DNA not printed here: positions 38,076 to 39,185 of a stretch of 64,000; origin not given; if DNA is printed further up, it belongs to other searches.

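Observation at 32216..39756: Bacterial lipid-A-style acylation kit in an archaeon: LpxA-like, FabG-like, ceramidase-like amidase and acyl-CoA synthetase next to a 3-amino-sugar cassette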

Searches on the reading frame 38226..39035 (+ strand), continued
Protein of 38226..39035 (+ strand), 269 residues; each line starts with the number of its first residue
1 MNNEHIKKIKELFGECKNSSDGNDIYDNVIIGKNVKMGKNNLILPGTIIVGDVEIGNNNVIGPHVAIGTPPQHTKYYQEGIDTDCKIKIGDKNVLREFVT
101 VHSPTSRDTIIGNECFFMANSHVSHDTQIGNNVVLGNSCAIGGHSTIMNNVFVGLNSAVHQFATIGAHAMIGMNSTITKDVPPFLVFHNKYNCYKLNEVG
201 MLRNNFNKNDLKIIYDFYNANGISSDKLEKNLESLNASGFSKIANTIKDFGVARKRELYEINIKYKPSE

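Call 14: search_solved_structures(query=window:38226-39035:+, max_evalue=0.00001, show_alignments=3)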
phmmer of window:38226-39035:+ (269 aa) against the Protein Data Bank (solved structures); distinct sequences matched with E-value up to 0.00001: 24.
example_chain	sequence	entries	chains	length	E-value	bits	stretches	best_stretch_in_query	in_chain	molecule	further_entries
4eqy_A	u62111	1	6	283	1.1e-34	123.4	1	28-239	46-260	Acyl-[acyl-carrier-protein]--UDP-N-acetylglucosamine O-acyltransferase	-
6oss_A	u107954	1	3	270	6.6e-34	120.8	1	30-248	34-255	Acyl-[acyl-carrier-protein]--UDP-N-acetylglucosamine O-acyltransferase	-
5jxx_A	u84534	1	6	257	2.8e-30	108.9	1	27-219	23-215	Acyl-[acyl-carrier-protein]--UDP-N-acetylglucosamine O-acyltransferase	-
6p9p_A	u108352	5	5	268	7.3e-30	107.5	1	29-220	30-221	Acyl-[acyl-carrier-protein]--UDP-N-acetylglucosamine O-acyltransferase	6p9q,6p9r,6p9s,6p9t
1lxa_A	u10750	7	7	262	8.4e-30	107.3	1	29-220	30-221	UDP N-ACETYLGLUCOSAMINE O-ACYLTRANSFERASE | Acyl-[acyl-carrier-protein]--UDP-N-acetylglucosamine O-acyltransferase | UDP-N-acetylglucosamine acyltransferase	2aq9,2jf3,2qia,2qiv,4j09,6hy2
2jf2_A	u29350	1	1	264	8.9e-30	107.3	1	29-220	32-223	ACYL-[ACYL-CARRIER-PROTEIN]--UDP-N-ACETYLGLUCOSAMINE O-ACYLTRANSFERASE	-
7okc_A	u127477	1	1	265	1.1e-29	107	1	29-220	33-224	Acyl-[acyl-carrier-protein]--UDP-N-acetylglucosamine O-acyltransferase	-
4r36_A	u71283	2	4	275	1.7e-29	106.3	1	23-219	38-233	Putative acyl-[acyl-carrier-protein]--UDP-N-acetylglucosamine O-acyltransferase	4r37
7oj6_A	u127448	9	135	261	1.8e-29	106.2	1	37-219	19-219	Acyl-[acyl-carrier-protein]-UDP-N-acetylglucosamine O-acyltransferase | Acyl-[acyl-carrier-protein]--UDP-N-acetylglucosamine O-acyltransferase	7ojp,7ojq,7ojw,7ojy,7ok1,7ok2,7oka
5dem_A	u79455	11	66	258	1.9e-29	106.2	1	40-219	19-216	Acyl-[acyl-carrier-protein]--UDP-N-acetylglucosamine O-acyltransferase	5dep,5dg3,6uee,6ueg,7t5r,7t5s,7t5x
3hsq_A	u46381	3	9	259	4.9e-29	104.8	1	31-239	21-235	Acyl-[acyl-carrier-protein]--UDP-N-acetylglucosamine O-acyltransferase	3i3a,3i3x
3t57_A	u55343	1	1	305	1.1e-27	100.4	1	22-228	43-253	UDP-N-acetylglucosamine O-acyltransferase domain-containing protein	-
3r0s_A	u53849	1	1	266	4.5e-27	98.4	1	28-216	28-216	Acyl-[acyl-carrier-protein]--UDP-N-acetylglucosamine O-acyltransferase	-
4e6u_A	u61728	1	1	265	2.4e-26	96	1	48-219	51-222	Acyl-[acyl-carrier-protein]--UDP-N-acetylglucosamine O-acyltransferase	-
4e6t_A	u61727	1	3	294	3.5e-26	95.5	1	48-219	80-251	Acyl-[acyl-carrier-protein]--UDP-N-acetylglucosamine O-acyltransferase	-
8e62_A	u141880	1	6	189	9.5e-22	80.9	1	37-220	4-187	UDP-N-acetylglucosamine acyltransferase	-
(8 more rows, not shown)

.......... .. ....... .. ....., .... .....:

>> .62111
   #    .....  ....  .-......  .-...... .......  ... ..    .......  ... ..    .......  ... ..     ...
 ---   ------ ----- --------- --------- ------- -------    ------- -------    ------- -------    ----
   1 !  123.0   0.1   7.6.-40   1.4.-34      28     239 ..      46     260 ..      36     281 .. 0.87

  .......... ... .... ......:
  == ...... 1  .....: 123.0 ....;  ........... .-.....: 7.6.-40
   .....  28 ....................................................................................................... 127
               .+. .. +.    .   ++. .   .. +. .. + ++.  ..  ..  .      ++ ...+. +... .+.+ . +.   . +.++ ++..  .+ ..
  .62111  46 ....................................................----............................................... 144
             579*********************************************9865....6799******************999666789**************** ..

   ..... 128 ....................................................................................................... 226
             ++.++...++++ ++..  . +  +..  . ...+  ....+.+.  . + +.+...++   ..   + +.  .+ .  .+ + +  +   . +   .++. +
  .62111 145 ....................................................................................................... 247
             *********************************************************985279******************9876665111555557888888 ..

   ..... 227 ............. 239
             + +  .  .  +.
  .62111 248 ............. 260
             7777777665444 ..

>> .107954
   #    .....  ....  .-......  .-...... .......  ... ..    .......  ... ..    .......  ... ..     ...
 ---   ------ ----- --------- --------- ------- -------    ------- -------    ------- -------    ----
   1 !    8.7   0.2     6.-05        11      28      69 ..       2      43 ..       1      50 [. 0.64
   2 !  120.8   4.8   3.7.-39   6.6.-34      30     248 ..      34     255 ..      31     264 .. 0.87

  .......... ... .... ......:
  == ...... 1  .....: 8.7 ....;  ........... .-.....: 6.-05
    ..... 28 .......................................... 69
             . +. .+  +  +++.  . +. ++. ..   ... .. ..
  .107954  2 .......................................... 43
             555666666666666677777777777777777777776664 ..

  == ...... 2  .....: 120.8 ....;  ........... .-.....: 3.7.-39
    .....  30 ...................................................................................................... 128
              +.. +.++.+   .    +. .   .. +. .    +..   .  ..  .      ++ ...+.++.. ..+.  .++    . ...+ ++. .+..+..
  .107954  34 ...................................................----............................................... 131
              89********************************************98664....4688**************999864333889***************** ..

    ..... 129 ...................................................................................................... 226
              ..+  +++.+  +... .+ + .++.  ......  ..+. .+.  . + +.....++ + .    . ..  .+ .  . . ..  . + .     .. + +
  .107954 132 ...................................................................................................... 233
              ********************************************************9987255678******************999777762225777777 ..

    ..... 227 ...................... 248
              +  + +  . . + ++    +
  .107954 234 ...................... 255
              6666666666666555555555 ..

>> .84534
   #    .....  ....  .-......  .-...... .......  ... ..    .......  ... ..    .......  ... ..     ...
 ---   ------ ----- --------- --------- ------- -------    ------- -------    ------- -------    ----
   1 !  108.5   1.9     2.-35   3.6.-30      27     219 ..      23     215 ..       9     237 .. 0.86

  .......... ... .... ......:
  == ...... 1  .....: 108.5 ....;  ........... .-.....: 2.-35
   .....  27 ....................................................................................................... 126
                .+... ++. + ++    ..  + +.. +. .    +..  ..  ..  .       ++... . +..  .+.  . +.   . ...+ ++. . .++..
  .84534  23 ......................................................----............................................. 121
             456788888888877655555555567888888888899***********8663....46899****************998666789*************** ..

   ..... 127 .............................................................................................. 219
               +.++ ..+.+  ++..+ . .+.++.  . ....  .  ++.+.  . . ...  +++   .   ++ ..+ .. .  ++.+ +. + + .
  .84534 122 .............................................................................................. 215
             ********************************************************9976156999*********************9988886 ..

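Call 15: find_encoding_contigs(protein=P0004, flank=10000, max_places=2)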
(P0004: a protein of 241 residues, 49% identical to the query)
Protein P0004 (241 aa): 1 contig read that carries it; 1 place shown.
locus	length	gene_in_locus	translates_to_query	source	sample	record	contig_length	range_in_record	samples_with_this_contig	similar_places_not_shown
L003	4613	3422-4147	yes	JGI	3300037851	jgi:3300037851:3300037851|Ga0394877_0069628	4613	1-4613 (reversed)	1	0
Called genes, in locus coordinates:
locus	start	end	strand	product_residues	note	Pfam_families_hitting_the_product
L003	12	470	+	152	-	PF00534:Glycos_transf_1, PF13692:Glyco_trans_1_4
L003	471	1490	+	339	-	PF13439:Glyco_transf_4 (weak), PF13692:Glyco_trans_1_4, PF00534:Glycos_transf_1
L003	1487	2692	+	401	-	PF13439:Glyco_transf_4, PF13579:Glyco_trans_4_4, PF00534:Glycos_transf_1, PF13692:Glyco_trans_1_4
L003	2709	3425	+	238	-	PF00106:adh_short, PF01370:Epimerase (weak), PF08659:KR, PF13561:adh_short_C2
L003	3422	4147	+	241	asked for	PF25084:LbH_EIF2B (faint), PF25087:GMPPB_C (faint), PF00132:Hexapep, PF13720:Acetyltransf_11 (weak)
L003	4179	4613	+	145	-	?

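Call 16: find_encoding_contigs(protein=P0005, flank=10000, max_places=2)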
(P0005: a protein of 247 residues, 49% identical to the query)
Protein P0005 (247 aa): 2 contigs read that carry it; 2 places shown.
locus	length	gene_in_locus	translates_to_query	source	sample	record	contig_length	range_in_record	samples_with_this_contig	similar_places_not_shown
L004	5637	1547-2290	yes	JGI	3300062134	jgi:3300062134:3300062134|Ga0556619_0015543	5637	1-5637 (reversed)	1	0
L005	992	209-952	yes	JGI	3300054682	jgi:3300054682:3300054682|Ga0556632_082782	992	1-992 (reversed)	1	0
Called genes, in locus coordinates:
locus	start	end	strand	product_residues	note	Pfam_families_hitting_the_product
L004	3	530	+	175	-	?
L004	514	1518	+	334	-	PF10111:Glyco_tranf_2_2 (faint), PF13641:Glyco_tranf_2_3, PF00535:Glycos_transf_2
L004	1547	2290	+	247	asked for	PF00132:Hexapep (faint), PF25084:LbH_EIF2B (faint), PF25087:GMPPB_C (faint), PF13720:Acetyltransf_11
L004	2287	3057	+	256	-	PF23441:SDR, PF00106:adh_short, PF08659:KR, PF13561:adh_short_C2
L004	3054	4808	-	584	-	-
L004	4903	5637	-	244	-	?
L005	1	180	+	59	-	?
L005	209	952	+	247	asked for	PF00132:Hexapep (faint), PF25084:LbH_EIF2B (faint), PF25087:GMPPB_C (faint), PF13720:Acetyltransf_11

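Call 17: find_encoding_contigs(protein=P0010, flank=10000, max_places=2)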
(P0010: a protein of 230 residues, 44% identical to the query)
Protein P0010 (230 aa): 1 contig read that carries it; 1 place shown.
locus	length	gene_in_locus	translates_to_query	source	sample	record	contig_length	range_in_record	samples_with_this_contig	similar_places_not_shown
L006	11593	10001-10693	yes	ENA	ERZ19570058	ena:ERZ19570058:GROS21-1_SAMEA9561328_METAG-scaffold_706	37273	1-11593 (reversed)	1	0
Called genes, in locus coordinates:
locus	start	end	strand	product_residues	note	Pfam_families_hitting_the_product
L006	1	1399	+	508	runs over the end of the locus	PF00535:Glycos_transf_2, PF10111:Glyco_tranf_2_2 (faint), PF13632:Glyco_trans_2_3 (faint), PF00535:Glycos_transf_2, PF13641:Glyco_tranf_2_3 (weak)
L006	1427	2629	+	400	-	PF00005:ABC_tran, PF13555:AAA_29 (weak), PF14524:Wzt_C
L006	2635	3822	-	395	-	PF13439:Glyco_transf_4, PF13579:Glyco_trans_4_4, PF00534:Glycos_transf_1, PF13692:Glyco_trans_1_4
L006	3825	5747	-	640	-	-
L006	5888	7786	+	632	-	PF24677:DUF7657, PF24672:DUF7654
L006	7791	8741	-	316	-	PF01408:GFO_IDH_MocA, PF01488:Shikimate_DH (weak), PF22725:GFO_IDH_MocA_C3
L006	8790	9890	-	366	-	PF01041:DegT_DnrJ_EryC1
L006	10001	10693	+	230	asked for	PF00132:Hexapep (faint), PF25084:LbH_EIF2B (faint), PF25087:GMPPB_C (faint), PF13720:Acetyltransf_11 (weak)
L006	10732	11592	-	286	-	?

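Call 18: find_encoding_contigs(protein=P0013, flank=10000, max_places=2)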
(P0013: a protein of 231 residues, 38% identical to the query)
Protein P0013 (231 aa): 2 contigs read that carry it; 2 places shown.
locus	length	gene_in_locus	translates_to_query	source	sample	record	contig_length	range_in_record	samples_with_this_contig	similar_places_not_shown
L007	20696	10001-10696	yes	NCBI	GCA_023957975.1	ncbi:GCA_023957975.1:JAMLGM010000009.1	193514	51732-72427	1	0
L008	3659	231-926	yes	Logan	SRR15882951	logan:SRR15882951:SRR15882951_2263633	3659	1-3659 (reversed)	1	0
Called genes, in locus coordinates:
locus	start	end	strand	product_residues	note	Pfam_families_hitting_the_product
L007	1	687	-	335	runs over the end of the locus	PF13489:Methyltransf_23, PF08241:Methyltransf_11 (weak), PF08242:Methyltransf_12, PF13649:Methyltransf_25 (weak)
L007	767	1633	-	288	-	PF01073:3Beta_HSD (faint), PF01370:Epimerase, PF04321:RmlD_sub_bind, PF02719:Polysacc_synt_2, PF16363:GDP_Man_Dehyd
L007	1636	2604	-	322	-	PF01073:3Beta_HSD, PF01370:Epimerase, PF02719:Polysacc_synt_2, PF04321:RmlD_sub_bind, PF07993:NAD_binding_4, PF13460:NAD_binding_10, PF16363:GDP_Man_Dehyd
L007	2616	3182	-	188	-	PF00908:dTDP_sugar_isom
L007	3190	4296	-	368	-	PF00483:NTP_transferase, PF12804:NTP_transf_3 (faint), PF25084:LbH_EIF2B (faint), PF25087:GMPPB_C (weak)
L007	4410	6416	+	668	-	PF01510:Amidase_2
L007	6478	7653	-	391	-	PF00581:Rhodanese, PF00899:ThiF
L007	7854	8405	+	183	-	PF01923:Cob_adeno_trans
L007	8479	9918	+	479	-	PF02789:Peptidase_M17_N, PF00883:Peptidase_M17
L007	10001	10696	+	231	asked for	PF25084:LbH_EIF2B (faint), PF25087:GMPPB_C (faint), PF00132:Hexapep, PF13720:Acetyltransf_11 (weak)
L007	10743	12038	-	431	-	PF13439:Glyco_transf_4, PF13579:Glyco_trans_4_4, PF00534:Glycos_transf_1, PF13692:Glyco_trans_1_4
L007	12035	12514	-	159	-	PF25084:LbH_EIF2B (faint), PF00132:Hexapep, PF14602:Hexapep_2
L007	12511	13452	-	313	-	PF01073:3Beta_HSD, PF01370:Epimerase, PF02719:Polysacc_synt_2, PF04321:RmlD_sub_bind, PF05368:NmrA, PF16363:GDP_Man_Dehyd, PF13460:NAD_binding_10, PF07993:NAD_binding_4 (weak), +1 more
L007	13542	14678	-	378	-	PF01041:DegT_DnrJ_EryC1, PF01212:Beta_elim_lyase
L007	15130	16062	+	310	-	PF01408:GFO_IDH_MocA, PF22725:GFO_IDH_MocA_C3, PF02894:GFO_IDH_MocA_C (weak)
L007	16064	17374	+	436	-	PF03023:MurJ (weak)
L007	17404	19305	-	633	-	PF24677:DUF7657, PF24672:DUF7654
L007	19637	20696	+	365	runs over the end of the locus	PF01041:DegT_DnrJ_EryC1, PF01212:Beta_elim_lyase, PF00266:Aminotran_5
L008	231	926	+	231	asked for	PF25084:LbH_EIF2B (faint), PF25087:GMPPB_C (faint), PF00132:Hexapep, PF13720:Acetyltransf_11 (weak)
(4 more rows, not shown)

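Call 26: find_related_loci(query=A2, collection=genome_contigs, flank=10000)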
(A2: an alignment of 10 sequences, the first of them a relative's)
Query A2 (269 aa) in genome_contigs; peptide patterns used: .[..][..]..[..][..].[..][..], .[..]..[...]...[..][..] (x = any residue, [..] = any of these).
600 stretches matched a pattern (row limit reached: there are more); 596 encode a relative of the query (tblastn E <= 1e-3); the best 80 are kept; 80 distinct loci.
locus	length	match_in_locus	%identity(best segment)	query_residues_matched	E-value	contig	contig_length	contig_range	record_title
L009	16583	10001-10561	47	22-206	2e-47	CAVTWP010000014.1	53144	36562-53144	MAG: Candidatus Eremiobacteraeota bacterium isolate MFD09603.bin.2.158 genome assembly, contig: contig_75479, whole geno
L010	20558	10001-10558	45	23-206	1e-45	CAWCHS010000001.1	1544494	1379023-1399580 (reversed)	MAG: Candidatus Eremiobacteraeota bacterium isolate MFD09603.bin.1.397 genome assembly, contig: contig_11220, whole geno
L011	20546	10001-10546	45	31-212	1e-44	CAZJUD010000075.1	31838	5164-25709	MAG TPA_asm: uncultured Caldimicrobium sp. isolate binchicken_co25_16 genome assembly, contig: k141_165099, whole genome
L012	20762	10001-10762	35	15-267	7e-45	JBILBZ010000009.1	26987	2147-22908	MAG: Ilumatobacteraceae bacterium isolate ME2016-06-13_3300042447_group7_bin3 Rohwer_bin72_scaffold_376_c1, whole genome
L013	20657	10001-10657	37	23-235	8e-45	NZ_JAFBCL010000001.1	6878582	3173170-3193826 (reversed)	Saccharothrix algeriensis strain DSM 44581 Ga0451104_01, whole genome shotgun sequence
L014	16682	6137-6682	44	31-212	2e-44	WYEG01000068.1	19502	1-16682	MAG: Caldimicrobium sp. isolate EvPrim.Bin5 NODE_272_length_19502_cov_29.5034, whole genome shotgun sequence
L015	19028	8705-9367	37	20-233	3e-44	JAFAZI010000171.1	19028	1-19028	MAG: Frankiaceae bacterium isolate CP_BM_RX_R9_1 BM_RX_R9_k147_1587866, whole genome shotgun sequence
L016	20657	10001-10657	37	23-235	1e-43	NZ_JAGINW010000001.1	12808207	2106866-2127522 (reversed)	Kibdelosporangium banguiense strain DSM 46670 Ga0451105_01, whole genome shotgun sequence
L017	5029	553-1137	43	24-218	2e-43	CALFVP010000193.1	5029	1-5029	MAG: uncultured bacterium isolate H1_Bin_Bin_93_1 genome assembly, contig: c_000000303582, whole genome shotgun sequence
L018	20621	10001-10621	36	31-237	3e-43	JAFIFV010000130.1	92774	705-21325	MAG: Ectothiorhodospiraceae bacterium isolate coassembly_bin.70 k141_93040, whole genome shotgun sequence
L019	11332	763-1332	44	25-214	2e-43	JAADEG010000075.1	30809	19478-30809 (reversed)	MAG: Thermodesulfobacteriota bacterium isolate L_MetaBat.182 contig-127_1028, whole genome shotgun sequence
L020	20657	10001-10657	36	23-235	1e-42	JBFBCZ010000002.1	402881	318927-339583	Actinosynnema sp. NPDC051121 NPDC051121_98_A2.ctg-0002, whole genome shotgun sequence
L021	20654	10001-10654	32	23-235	4e-42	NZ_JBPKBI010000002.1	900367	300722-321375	Yinghuangia sp. YIM S10712 Scaffold2, whole genome shotgun sequence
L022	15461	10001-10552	40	31-214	1e-41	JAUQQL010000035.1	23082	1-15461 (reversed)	MAG: Thermodesulfobacteriota bacterium isolate SRBZ-1.bins.32.201808 NODE_929_length_23082_cov_1.565411, whole genome sh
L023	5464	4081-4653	43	24-214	1e-41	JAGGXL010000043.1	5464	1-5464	MAG: Thermodesulfobacterium sp. isolate AUK151 PB_MBMC_105_c_000000000098, whole genome shotgun sequence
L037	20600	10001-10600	41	20-218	1e-40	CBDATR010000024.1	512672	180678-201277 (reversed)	MAG: Nitrosopumilaceae archaeon isolate 3b19770c-79de-4220-8a17-c0fc01cd8173 genome assembly, contig: contig_24, whole g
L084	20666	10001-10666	32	23-232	1e-37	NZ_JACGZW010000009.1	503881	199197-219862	Amycolatopsis dendrobii strain DR6-1 9, whole genome shotgun sequence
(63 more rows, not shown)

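Call 37: search_protein_families(library=pfam, proteins=[L084:5296-5913:+, L084:6997-7734:+, L084:7771-8625:+, L084:8622-9938:+, L084:9935-10726:+, L084:10974-11705:+, L084:11707-13143:+, L084:13140-14192:+, L084:14159-15433:+, L084:15448-16461:+], max_evalue=0.00001)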
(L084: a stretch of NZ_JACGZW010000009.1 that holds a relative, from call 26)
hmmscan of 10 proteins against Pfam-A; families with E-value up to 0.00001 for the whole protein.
L084:5296-5913:+ (205 aa): 2 families
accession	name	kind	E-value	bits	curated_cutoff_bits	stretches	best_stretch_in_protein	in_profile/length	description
PF00132.30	Hexapep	-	8e-13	47.9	27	1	113-147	2-36/36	Bacterial transferase hexapeptide (six repeats)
PF14602.12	Hexapep_2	-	1.8e-09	37.6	27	1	112-145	1-32/34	Hexapeptide repeat of succinyl-transferase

L084:6997-7734:+ (245 aa): 0 families

L084:7771-8625:+ (284 aa): 0 families

L084:8622-9938:+ (438 aa): 0 families

L084:9935-10726:+ (263 aa): 3 families
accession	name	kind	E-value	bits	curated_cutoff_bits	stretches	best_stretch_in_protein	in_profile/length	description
PF00132.30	Hexapep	-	2.5e-18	65.4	27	0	24-50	9-35/36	Bacterial transferase hexapeptide (six repeats)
PF25084.1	LbH_EIF2B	-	3.5e-08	33.8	54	0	97-180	22-104/105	EIF2B subunit epsilon LbH domain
PF13720.11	Acetyltransf_11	-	1e-06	29.5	24.5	1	193-226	4-37/82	Udp N-acetylglucosamine O-acyltransferase; Domain 2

L084:10974-11705:+ (243 aa): 5 families
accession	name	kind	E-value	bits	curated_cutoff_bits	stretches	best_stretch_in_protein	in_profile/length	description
PF13561.12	adh_short_C2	-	6.5e-63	212.9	27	1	16-241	6-235/236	Enoyl-(Acyl carrier protein) reductase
PF00106.31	adh_short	-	5.5e-53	179.8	26.6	1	7-195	1-193/195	short chain dehydrogenase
PF08659.16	KR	-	5.1e-18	66.1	22.6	1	9-167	3-165/180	KR domain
PF01370.27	Epimerase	-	1.3e-07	31.7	20.9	1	9-225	1-227/240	NAD dependent epimerase/dehydratase family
PF23441.1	SDR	-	1.8e-06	28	27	1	6-243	7-257/258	SDR-like rossmann domain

L084:11707-13143:+ (478 aa): 1 family
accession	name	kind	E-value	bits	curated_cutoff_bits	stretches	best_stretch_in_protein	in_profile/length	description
PF00501.34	AMP-binding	-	4.1e-44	151.4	29.9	1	23-343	17-383/384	AMP-binding enzyme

L084:13140-14192:+ (350 aa): 1 family
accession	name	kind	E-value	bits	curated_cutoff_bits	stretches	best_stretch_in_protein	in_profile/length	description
PF04443.18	LuxE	-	3.2e-44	151.8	24.9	1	19-346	43-387/391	Acyl-protein synthetase, LuxE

L084:14159-15433:+ (424 aa): 1 family
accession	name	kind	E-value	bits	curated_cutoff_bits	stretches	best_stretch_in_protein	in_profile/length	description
PF05893.19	LuxC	-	5.4e-29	101.7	21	1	98-295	85-266/401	Acyl-CoA reductase (LuxC)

L084:15448-16461:+ (337 aa): 1 family
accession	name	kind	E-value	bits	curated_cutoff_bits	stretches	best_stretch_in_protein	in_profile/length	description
PF03706.18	LPG_synthase_TM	-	8.4e-17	62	33.4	1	40-307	3-292/302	Lysylphosphatidylglycerol synthase TM region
